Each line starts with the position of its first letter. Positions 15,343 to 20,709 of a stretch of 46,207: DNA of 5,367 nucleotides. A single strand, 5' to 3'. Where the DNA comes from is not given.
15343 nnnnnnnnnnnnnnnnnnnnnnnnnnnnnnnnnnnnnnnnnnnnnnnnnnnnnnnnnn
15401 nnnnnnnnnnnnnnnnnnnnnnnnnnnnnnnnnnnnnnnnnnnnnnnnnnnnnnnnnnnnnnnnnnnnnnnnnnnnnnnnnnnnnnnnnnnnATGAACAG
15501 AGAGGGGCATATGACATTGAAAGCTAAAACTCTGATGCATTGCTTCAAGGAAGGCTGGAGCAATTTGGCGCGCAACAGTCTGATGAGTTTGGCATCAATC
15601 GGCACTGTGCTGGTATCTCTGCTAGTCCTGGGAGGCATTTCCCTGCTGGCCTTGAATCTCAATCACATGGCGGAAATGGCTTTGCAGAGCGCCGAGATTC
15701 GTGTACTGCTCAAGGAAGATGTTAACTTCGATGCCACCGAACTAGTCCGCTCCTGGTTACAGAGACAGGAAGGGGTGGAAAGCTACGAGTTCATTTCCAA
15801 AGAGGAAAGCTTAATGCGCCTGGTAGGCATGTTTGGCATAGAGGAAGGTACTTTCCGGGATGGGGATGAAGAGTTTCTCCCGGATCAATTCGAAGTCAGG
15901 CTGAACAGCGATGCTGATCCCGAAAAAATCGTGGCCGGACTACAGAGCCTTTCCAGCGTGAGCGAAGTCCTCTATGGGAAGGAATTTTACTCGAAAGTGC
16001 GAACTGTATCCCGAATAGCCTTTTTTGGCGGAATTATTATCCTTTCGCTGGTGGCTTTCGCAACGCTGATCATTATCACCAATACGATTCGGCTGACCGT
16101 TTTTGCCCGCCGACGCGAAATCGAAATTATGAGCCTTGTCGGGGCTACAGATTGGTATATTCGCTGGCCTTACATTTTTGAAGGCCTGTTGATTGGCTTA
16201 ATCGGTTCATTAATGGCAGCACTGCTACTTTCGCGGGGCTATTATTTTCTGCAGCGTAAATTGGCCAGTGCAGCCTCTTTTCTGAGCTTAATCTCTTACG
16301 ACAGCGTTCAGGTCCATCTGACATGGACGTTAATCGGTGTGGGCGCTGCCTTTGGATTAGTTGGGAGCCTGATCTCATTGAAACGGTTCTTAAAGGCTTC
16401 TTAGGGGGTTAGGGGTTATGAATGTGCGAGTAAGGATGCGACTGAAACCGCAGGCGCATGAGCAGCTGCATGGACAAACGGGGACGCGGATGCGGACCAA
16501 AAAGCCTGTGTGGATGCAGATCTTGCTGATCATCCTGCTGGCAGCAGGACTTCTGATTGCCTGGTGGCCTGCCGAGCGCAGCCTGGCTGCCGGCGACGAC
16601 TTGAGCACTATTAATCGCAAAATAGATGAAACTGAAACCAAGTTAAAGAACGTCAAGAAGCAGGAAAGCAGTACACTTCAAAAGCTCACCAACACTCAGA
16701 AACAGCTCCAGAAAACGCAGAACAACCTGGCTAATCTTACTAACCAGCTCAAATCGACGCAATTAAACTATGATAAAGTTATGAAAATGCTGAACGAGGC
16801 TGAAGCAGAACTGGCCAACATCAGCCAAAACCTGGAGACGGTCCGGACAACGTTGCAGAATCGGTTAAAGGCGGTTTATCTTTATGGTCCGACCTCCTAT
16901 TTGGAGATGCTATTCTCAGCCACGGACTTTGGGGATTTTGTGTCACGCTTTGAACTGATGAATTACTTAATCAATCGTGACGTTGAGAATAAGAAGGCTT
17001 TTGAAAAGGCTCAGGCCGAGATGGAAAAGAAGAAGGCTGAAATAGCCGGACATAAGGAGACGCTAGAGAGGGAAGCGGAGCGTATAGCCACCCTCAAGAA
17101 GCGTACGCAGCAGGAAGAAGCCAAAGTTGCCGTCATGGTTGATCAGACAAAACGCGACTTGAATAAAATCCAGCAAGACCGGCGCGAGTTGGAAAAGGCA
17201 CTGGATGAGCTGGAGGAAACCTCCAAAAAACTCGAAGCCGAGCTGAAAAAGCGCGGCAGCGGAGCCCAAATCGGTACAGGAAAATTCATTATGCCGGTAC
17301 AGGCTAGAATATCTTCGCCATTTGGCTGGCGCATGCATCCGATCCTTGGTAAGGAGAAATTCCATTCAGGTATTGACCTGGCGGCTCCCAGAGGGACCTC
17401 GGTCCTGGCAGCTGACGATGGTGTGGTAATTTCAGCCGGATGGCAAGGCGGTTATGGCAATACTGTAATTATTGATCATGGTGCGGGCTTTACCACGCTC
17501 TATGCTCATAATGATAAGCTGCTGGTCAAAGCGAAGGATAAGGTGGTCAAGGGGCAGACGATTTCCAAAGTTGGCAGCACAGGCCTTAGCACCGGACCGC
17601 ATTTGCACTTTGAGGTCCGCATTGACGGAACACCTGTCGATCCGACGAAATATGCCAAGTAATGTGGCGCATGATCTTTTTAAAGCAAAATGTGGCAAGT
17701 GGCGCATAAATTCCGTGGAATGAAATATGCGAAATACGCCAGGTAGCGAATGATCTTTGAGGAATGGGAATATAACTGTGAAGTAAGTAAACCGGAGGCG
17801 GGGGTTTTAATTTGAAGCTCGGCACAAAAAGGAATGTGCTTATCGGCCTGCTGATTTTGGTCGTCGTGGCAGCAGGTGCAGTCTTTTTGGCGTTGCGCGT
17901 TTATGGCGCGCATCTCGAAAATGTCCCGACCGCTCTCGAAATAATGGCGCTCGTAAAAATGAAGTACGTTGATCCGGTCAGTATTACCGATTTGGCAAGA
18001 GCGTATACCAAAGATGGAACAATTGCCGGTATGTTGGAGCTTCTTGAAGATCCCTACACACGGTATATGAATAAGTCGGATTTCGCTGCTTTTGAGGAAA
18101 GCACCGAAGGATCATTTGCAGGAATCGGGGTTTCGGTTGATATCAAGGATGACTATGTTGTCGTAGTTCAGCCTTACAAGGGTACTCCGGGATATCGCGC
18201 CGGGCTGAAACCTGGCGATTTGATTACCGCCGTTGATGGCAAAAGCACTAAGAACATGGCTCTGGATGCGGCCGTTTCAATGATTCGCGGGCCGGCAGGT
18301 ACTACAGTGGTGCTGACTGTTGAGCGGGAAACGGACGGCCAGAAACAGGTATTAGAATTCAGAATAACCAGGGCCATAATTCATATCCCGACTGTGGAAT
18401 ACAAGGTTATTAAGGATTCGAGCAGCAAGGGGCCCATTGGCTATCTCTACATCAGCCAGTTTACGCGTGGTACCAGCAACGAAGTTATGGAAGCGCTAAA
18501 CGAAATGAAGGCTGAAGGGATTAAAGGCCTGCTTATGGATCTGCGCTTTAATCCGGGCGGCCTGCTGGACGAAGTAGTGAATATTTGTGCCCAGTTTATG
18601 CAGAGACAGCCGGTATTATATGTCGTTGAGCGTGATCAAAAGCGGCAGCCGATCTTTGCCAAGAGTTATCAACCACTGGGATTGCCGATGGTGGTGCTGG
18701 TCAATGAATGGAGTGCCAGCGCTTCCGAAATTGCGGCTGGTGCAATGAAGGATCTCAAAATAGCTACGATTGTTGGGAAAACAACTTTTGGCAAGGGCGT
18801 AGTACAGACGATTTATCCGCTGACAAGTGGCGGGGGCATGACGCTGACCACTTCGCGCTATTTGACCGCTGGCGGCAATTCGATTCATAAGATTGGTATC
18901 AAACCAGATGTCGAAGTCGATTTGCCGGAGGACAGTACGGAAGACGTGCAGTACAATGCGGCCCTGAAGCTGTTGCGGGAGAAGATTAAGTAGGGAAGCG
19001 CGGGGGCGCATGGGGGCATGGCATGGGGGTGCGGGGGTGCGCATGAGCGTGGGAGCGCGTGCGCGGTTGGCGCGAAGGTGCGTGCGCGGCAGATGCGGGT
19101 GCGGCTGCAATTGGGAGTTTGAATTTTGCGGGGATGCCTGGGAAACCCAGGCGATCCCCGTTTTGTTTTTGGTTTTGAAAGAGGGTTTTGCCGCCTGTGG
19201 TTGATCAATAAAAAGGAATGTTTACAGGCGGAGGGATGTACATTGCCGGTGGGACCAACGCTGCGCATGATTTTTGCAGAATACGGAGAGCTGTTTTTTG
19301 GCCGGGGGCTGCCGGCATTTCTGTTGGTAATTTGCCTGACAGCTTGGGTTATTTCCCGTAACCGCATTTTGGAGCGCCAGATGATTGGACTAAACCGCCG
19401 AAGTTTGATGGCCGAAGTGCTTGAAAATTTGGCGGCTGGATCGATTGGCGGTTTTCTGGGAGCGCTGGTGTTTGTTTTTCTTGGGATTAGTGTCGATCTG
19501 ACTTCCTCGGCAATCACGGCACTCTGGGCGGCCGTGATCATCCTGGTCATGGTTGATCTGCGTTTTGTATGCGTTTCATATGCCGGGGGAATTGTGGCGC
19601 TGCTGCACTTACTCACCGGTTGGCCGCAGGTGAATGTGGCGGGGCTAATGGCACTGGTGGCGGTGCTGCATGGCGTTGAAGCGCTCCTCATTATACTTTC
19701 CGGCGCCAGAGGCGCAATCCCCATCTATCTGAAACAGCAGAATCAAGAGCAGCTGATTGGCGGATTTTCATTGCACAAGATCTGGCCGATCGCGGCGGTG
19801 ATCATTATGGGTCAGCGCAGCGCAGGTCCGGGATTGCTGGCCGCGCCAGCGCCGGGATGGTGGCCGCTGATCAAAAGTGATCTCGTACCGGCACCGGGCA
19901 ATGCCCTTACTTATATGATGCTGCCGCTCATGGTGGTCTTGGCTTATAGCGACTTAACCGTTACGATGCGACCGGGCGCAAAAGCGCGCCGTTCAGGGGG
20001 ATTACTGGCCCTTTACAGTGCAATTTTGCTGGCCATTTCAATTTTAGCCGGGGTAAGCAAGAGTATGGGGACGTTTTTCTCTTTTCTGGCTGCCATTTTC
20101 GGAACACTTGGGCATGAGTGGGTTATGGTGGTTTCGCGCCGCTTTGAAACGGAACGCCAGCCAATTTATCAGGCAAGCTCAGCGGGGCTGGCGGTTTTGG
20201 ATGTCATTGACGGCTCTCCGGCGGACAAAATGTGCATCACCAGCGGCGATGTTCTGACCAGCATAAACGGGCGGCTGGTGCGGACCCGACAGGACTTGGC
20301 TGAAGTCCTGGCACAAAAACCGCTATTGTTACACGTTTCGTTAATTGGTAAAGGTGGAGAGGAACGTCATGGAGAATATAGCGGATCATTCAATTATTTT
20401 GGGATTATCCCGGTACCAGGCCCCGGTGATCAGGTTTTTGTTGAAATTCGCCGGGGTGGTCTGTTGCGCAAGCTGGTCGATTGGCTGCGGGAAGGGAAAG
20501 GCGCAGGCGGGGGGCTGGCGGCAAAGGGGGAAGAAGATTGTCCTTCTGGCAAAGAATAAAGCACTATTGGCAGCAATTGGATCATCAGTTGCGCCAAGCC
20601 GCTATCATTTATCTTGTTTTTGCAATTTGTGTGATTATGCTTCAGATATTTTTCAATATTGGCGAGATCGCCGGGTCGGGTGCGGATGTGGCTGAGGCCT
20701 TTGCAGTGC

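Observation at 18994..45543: Locus-specific cryptically simple stutter tracts sit on or just after many stop codons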

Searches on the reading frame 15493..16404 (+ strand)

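Call 34: search_protein_families(library=pfam, proteins=[window:15493-16404:+])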
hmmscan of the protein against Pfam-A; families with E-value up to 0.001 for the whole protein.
window:15493-16404:+ (303 aa): 2 families
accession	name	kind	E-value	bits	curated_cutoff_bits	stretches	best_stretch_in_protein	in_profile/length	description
PF18075.7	FtsX_ECD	-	2.4e-14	54.1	23.5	1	68-159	2-96/96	FtsX extracellular domain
PF02687.27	FtsX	-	2.4e-12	47.4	25.5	1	181-302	1-118/120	FtsX-like permease C-terminal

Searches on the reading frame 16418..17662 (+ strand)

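Call 34: search_protein_families(library=pfam, proteins=[window:16418-17662:+])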
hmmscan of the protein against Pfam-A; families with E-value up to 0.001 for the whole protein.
window:16418-17662:+ (414 aa): 6 families
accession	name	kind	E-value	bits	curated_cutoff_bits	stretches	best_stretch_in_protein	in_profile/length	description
PF01551.29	Peptidase_M23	-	8.1e-39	132.2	28.7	1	314-409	1-96/96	Peptidase family M23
PF24568.1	CC_PcsB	-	1.7e-09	37.8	27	1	134-205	3-75/75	Peptidoglycan hydrolase PcsB, coiled-coil domain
PF11932.13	DUF3450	-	0.00014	21.7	32.6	1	66-147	15-96/241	Protein of unknown function (DUF3450)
PF11559.13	ADIP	-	0.00018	22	34.3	1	180-279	39-138/151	Afadin- and alpha -actinin-Binding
PF07889.17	DUF1664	-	0.00053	20.5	34.6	0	192-267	47-122/124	Protein of unknown function (DUF1664)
PF02050.21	FliJ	-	0.00064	20.4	28.4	0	242-285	1-44/123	Flagellar FliJ protein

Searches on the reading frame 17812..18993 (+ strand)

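Call 15: search_protein_families(library=ncbifam, proteins=[window:17812-18993:+])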
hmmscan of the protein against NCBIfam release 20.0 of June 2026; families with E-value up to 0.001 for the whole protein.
window:17812-18993:+ (393 aa): 14 families
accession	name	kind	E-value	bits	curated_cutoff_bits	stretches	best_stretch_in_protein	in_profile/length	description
TIGR00225.1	prc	subfamily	2e-102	342.7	218.6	1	68-377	16-322/335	C-terminal processing peptidase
TIGR03900.1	prc_long_Delta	hypoth_equivalog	4.5e-86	289.7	660.95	1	70-391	108-426/973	MXAN_5808 family serine peptidase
NF052377.1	lmo1851_S41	exception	7.3e-86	288.7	725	1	12-376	12-374/468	lmo1851 family serine protease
NF045590.1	Cterm_S41_CtpC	exception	1.5e-83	280.9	665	1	70-382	83-391/418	carboxyl-terminal processing protease CtpC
NF045589.1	Cterm_S41_CtpB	exception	2.8e-83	279.9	633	1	70-382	84-393/416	carboxyl-terminal processing protease CtpB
NF045588.1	Cterm_S41_CtpA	exception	1.7e-81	274.2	625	1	69-388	77-401/401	carboxyl-terminal processing protease CtpA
NF045591.1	Cterm_S41_CtpZ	exception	4e-74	249.8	525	1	63-378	74-383/403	carboxyl-terminal processing protease CtpZ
NF051464.1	tail_spec_CT441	exception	1.2e-46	159.7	700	1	80-369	224-525/645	tail-specific protease Tsp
NF008388.1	PRK11186.1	exception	1.3e-39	136.2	825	1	80-368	223-525/663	carboxy terminal-processing peptidase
NF058627.1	S41_Gfo1087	equivalog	2.3e-16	59.8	455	1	89-331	101-369/489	GFO_1087 family putative carboxy terminal peptidase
NF033424.1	chlamy_CPAF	equivalog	2.8e-12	46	250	1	292-382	458-548/564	protease-like activity factor CPAF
TIGR02037.1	degP_htrA_DO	subfamily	2.9e-06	26.5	416.2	1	116-186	261-328/434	Do family serine endopeptidase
NF041199.1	trx7_PDZ_seleno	equivalog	0.00018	20.6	300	1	105-180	195-269/390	Trx7/PDZ domain-containing (seleno)protein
NF041521.1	HhoA_HhoB_HtrA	equivalog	0.00049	19.5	450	1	112-180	260-326/335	HhoA/HhoB/HtrA family serine endopeptidase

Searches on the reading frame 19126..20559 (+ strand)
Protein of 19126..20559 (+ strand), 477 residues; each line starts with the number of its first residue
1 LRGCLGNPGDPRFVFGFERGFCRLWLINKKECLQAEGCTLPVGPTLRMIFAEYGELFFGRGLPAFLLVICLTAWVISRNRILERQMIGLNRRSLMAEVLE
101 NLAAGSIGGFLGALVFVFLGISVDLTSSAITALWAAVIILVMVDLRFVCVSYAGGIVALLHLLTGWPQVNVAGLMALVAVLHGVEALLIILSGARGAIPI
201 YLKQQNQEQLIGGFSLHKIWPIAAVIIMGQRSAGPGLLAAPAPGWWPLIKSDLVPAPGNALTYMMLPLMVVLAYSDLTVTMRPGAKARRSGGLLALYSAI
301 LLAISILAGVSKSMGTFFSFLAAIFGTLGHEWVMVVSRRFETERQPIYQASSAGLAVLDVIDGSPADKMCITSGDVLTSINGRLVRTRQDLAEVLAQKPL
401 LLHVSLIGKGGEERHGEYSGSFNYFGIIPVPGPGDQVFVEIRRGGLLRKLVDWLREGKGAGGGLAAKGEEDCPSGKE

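Call 15: search_protein_families(library=ncbifam, proteins=[window:19126-20559:+])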
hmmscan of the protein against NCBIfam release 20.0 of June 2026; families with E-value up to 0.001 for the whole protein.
window:19126-20559:+ (477 aa): 2 families
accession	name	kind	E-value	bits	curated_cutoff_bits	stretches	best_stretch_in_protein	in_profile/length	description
TIGR02037.1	degP_htrA_DO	subfamily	3.2e-05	23.1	416.2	1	350-397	256-303/434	Do family serine endopeptidase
NF041521.1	HhoA_HhoB_HtrA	equivalog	8e-05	22.1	450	1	345-398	255-308/335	HhoA/HhoB/HtrA family serine endopeptidase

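Call 34: search_protein_families(library=pfam, proteins=[window:19126-20559:+])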
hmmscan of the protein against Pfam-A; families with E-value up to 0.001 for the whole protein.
window:19126-20559:+ (477 aa): 2 families
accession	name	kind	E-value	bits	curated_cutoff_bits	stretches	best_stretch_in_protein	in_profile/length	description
PF17820.7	PDZ_6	-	1.5e-07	31.5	27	1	357-397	2-42/54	PDZ domain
PF13180.12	PDZ_2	-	1.7e-06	28.6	27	1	350-397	12-56/80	PDZ domain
